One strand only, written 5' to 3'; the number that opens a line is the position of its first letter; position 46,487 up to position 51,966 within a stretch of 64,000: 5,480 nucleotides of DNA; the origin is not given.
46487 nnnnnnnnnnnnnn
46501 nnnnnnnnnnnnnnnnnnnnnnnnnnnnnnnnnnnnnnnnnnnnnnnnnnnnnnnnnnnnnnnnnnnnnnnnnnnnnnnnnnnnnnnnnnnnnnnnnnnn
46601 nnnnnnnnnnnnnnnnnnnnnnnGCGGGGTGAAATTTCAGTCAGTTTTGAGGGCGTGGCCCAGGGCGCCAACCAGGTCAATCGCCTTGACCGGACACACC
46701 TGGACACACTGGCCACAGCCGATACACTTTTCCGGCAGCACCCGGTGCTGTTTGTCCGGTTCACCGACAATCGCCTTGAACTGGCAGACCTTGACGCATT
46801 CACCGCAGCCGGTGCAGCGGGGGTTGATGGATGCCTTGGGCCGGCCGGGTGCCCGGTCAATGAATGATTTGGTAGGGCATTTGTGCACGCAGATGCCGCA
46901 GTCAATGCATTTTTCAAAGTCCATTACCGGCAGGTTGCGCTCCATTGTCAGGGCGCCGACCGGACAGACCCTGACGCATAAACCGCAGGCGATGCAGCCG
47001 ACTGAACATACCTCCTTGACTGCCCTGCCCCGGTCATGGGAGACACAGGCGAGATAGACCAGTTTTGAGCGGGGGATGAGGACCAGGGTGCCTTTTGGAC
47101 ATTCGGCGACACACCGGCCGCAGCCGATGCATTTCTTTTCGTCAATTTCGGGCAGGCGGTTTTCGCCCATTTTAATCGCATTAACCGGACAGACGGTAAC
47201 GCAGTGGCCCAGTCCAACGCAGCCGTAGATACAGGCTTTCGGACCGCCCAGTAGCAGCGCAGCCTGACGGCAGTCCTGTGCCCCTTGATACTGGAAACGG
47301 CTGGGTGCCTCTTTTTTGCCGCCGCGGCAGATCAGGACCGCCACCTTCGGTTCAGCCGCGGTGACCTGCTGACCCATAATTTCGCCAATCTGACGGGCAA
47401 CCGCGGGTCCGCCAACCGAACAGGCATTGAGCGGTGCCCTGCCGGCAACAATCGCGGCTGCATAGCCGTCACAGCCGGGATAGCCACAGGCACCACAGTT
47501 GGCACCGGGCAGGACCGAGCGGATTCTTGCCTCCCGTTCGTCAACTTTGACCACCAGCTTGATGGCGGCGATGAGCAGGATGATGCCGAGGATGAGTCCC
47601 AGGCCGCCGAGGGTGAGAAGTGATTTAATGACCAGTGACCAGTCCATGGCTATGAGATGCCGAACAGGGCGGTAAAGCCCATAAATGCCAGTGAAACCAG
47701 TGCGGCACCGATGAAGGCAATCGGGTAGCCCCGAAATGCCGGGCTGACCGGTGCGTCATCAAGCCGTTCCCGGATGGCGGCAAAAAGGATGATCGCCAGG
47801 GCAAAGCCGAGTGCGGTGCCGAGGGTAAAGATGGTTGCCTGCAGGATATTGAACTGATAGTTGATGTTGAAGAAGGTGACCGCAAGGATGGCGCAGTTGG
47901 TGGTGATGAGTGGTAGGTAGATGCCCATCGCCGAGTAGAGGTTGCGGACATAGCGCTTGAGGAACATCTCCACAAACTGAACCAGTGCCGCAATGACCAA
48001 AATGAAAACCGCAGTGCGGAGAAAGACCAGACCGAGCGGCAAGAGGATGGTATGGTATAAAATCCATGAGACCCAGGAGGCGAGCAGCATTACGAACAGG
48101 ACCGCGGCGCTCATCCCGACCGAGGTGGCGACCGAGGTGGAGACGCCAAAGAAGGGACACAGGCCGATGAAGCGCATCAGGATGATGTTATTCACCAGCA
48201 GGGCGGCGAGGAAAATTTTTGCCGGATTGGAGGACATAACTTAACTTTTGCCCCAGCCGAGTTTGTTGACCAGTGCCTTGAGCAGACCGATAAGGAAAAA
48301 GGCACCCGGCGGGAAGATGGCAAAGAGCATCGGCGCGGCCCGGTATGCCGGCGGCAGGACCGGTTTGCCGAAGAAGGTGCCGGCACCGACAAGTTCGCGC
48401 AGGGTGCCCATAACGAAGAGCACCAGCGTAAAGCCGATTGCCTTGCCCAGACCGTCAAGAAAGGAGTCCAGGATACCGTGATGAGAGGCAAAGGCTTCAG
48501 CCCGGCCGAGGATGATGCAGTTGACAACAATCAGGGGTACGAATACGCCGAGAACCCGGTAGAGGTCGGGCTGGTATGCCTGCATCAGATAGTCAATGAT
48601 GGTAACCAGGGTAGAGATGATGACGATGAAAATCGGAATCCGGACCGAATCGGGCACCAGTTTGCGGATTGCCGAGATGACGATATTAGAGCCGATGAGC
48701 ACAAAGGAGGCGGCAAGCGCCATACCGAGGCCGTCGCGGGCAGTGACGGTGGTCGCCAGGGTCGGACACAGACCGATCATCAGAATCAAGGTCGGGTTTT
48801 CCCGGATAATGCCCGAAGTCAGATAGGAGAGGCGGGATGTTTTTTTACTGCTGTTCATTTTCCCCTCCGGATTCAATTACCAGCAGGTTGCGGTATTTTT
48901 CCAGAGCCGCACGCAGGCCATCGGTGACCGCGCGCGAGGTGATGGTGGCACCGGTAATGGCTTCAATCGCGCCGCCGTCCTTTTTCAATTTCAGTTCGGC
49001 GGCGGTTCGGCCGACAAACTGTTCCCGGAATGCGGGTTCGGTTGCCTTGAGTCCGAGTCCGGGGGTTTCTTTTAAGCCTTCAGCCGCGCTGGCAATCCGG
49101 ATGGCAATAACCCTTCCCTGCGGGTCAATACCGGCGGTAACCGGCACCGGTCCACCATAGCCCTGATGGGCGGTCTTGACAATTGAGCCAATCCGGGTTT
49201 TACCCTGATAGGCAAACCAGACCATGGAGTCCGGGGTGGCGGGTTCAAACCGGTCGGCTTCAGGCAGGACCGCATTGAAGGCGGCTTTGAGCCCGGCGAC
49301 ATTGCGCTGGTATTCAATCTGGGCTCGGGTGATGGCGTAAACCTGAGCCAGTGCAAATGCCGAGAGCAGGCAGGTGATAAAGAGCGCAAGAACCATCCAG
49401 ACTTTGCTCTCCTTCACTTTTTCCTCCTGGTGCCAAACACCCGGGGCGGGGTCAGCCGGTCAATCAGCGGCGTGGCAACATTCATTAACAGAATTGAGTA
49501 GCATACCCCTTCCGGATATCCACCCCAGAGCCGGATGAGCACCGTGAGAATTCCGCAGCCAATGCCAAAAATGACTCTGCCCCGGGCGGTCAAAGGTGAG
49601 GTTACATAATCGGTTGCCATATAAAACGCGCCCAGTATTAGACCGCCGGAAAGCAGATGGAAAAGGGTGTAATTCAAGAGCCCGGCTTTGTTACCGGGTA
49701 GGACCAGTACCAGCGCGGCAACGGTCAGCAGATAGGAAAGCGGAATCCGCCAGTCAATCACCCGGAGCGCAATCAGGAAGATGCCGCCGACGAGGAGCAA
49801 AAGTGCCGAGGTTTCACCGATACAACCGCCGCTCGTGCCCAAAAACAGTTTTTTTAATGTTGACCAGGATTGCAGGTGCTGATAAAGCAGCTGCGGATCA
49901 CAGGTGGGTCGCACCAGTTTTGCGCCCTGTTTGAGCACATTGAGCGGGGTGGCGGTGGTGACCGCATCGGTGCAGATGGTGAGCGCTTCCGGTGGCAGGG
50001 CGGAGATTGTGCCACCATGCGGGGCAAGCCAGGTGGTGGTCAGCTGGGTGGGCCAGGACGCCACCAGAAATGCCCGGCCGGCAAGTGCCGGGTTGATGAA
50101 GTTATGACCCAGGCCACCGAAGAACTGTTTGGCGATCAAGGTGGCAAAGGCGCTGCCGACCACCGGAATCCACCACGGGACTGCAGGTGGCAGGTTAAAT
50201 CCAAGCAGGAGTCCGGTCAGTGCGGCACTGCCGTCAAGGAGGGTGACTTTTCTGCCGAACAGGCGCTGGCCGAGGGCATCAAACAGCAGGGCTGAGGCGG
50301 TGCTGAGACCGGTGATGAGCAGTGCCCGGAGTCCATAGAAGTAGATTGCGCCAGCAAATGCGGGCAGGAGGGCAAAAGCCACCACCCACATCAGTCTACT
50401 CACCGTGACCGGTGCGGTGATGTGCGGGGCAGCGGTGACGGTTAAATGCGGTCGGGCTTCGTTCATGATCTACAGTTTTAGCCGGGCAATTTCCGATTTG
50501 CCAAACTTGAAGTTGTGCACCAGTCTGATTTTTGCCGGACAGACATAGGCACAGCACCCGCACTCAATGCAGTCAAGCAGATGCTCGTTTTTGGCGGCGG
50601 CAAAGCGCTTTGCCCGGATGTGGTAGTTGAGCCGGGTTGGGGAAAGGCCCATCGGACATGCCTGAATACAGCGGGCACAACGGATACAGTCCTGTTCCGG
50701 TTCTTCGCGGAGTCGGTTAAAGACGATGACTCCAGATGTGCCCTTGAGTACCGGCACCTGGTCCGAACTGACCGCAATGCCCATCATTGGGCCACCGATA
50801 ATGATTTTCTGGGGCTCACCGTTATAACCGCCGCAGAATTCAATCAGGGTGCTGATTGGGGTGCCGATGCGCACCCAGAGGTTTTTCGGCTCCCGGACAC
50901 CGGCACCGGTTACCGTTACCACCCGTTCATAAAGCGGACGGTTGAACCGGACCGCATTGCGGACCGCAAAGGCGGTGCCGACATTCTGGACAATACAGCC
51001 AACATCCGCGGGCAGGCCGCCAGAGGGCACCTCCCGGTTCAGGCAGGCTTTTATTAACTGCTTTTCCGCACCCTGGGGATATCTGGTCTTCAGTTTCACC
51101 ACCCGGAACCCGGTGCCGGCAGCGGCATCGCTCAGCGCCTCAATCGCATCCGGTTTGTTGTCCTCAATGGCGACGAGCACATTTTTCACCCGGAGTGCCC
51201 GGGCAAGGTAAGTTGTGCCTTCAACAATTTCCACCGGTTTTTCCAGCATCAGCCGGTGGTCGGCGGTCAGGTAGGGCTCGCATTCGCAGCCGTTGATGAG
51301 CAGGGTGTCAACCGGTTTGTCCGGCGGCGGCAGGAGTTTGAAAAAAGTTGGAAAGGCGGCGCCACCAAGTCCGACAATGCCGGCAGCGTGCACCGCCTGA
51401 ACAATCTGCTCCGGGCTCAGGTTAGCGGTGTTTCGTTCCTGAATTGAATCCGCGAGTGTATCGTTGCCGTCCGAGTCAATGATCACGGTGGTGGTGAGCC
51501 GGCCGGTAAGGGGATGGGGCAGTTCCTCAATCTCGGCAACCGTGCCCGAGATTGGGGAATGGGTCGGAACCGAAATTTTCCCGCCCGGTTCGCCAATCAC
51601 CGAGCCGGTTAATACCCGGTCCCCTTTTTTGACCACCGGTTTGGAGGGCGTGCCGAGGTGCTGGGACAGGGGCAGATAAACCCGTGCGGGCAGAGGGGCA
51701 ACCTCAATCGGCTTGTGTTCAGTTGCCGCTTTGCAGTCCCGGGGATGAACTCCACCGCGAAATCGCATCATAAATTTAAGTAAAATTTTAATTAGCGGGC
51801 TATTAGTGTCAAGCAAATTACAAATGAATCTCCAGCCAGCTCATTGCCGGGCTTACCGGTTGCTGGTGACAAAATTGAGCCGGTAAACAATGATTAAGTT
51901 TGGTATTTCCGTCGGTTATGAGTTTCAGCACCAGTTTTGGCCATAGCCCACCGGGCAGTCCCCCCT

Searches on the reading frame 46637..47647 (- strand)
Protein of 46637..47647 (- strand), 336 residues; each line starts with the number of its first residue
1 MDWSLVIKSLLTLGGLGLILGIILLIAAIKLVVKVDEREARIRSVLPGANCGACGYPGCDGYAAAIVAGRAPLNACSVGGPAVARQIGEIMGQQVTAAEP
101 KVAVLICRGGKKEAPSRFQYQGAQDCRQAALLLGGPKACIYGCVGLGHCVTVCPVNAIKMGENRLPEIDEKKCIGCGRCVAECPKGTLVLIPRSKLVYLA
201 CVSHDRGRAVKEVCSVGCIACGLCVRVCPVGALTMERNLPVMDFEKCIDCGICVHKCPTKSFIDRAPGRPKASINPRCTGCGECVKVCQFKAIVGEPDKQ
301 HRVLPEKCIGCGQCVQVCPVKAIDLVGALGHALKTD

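Call 29: search_protein_families(library=pfam, proteins=[window:46637-47647:-], max_evalue=0.0001)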
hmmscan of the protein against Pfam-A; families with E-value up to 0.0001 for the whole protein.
window:46637-47647:- (336 aa): 17 families
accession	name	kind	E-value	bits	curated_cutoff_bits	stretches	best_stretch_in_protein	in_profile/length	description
PF00037.32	Fer4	-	2.2e-36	122.7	21.1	5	303-323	3-23/24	4Fe-4S binding domain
PF12838.12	Fer4_7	-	3e-28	98.5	27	3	277-322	1-52/52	4Fe-4S dicluster domain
PF13237.11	Fer4_10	-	5.5e-27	93.9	25.5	5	276-319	7-53/53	4Fe-4S dicluster domain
PF13187.11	Fer4_9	-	9.7e-26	90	27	3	277-323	1-52/52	4Fe-4S dicluster domain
PF14697.11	Fer4_21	-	6.9e-25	87.4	35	3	275-324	4-58/59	4Fe-4S dicluster domain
PF12837.12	Fer4_6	-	4.7e-23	80.4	25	2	166-186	2-22/24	4Fe-4S binding domain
PF12797.12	Fer4_2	-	1.8e-20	71.8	24.5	3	166-184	3-21/22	4Fe-4S binding domain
PF13484.11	Fer4_16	-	1.6e-19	70.8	30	0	307-325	1-19/66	4Fe-4S double cluster binding domain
PF25160.1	LdpA_Fe-S-bd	-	4.1e-17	62.1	27.6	2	284-325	9-45/49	LdpA Fe-S cluster-binding domain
PF12800.12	Fer4_4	-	8.2e-15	54.1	24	0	305-320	1-16/17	4Fe-4S binding domain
PF04060.18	FeS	-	1.6e-14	53.7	23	1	46-77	1-32/33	Putative Fe-S cluster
PF12798.12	Fer4_3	-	7.2e-13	48.7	27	0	308-322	1-15/15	4Fe-4S binding domain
PF13534.11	Fer4_17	-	4.7e-12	46.7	22.2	1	172-231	1-59/61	4Fe-4S dicluster domain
PF13183.11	Fer4_8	-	4.9e-12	46.7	27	0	171-231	3-67/68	4Fe-4S dicluster domain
PF13370.11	Fer4_13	-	1.9e-06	28.9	24.5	0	168-185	1-18/58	4Fe-4S single cluster domain of Ferredoxin I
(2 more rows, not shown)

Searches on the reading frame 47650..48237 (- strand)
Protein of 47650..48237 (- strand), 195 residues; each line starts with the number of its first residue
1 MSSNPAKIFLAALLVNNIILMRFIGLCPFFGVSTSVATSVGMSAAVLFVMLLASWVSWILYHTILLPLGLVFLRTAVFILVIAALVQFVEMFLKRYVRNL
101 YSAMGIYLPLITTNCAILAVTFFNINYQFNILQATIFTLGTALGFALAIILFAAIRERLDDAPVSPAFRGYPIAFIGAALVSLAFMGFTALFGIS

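Call 29: search_protein_families(library=pfam, proteins=[window:47650-48237:-], max_evalue=0.0001)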
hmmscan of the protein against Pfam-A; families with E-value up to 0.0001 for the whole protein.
window:47650-48237:- (195 aa): 1 family
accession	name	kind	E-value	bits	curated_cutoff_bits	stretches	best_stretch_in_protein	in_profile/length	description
PF02508.19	Rnf-Nqr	-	1.3e-54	185.3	23.8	1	7-191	3-173/174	Rnf-Nqr subunit, membrane protein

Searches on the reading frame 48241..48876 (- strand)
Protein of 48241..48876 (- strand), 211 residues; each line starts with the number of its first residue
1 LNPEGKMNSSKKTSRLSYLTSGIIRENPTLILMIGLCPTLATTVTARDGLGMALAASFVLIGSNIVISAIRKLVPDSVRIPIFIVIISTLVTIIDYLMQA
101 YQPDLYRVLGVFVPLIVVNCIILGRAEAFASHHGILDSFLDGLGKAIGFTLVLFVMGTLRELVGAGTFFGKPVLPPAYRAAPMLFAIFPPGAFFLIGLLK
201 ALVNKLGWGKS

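Call 29: search_protein_families(library=pfam, proteins=[window:48241-48876:-], max_evalue=0.0001)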
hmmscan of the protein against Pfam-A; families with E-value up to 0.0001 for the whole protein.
window:48241-48876:- (211 aa): 1 family
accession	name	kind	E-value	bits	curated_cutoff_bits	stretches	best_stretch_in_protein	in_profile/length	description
PF02508.19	Rnf-Nqr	-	3.2e-63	213.3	23.8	1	17-199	3-173/174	Rnf-Nqr subunit, membrane protein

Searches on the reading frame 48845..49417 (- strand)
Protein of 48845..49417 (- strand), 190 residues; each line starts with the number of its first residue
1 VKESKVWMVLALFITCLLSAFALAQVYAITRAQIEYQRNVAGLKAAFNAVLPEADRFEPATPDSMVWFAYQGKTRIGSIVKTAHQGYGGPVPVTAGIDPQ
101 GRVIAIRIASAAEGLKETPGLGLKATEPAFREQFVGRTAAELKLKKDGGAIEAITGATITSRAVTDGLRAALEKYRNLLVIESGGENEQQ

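Call 29: search_protein_families(library=pfam, proteins=[window:48845-49417:-], max_evalue=0.0001)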
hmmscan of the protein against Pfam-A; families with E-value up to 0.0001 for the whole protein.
window:48845-49417:- (190 aa): 1 family
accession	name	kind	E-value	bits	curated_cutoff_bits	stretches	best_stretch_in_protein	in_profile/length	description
PF04205.19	FMN_bind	-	1.3e-15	58.2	22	1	86-173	1-77/77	FMN-binding domain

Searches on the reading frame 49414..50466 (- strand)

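Call 29: search_protein_families(library=pfam, proteins=[window:49414-50466:-], max_evalue=0.0001)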
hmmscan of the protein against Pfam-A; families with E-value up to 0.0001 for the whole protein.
window:49414-50466:- (350 aa): 1 family
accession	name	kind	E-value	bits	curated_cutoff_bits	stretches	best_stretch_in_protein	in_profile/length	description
PF03116.20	NQR2_RnfD_RnfE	-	4e-115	384.7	27.7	1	10-345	2-296/296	NQR2, RnfD, RnfE family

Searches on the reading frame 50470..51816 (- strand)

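Call 29: search_protein_families(library=pfam, proteins=[window:50470-51816:-], max_evalue=0.0001)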
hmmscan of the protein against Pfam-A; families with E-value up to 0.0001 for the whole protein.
window:50470-51816:- (448 aa): 10 families
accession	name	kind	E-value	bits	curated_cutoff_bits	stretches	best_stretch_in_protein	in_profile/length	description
PF01512.22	Complex1_51K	-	1.8e-51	174.4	31.2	1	142-286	1-149/150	Nuo51 FMN-binding domain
PF13375.12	RnfC_N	-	1.9e-32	111.7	25.6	1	18-117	2-100/101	RnfC Barrel sandwich hybrid domain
PF10531.15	SLBB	-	2.6e-14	53.2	27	1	299-348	1-55/55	SLBB domain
PF13237.11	Fer4_10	-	4.2e-08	33.4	25.5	1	374-427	6-53/53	4Fe-4S dicluster domain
PF13183.11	Fer4_8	-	2.5e-07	31.5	27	1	376-430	4-68/68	4Fe-4S dicluster domain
PF12838.12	Fer4_7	-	6.6e-07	30.1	27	1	377-430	2-52/52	4Fe-4S dicluster domain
PF13187.11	Fer4_9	-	3.6e-06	27.3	27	1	376-429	1-50/52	4Fe-4S dicluster domain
PF13534.11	Fer4_17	-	1.4e-05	26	22.2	1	377-430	2-60/61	4Fe-4S dicluster domain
PF14697.11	Fer4_21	-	3e-05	24.5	35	1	374-428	5-53/59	4Fe-4S dicluster domain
PF13746.11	Fer4_18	-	5.1e-05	23.9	27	0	402-433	47-78/114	4Fe-4S dicluster domain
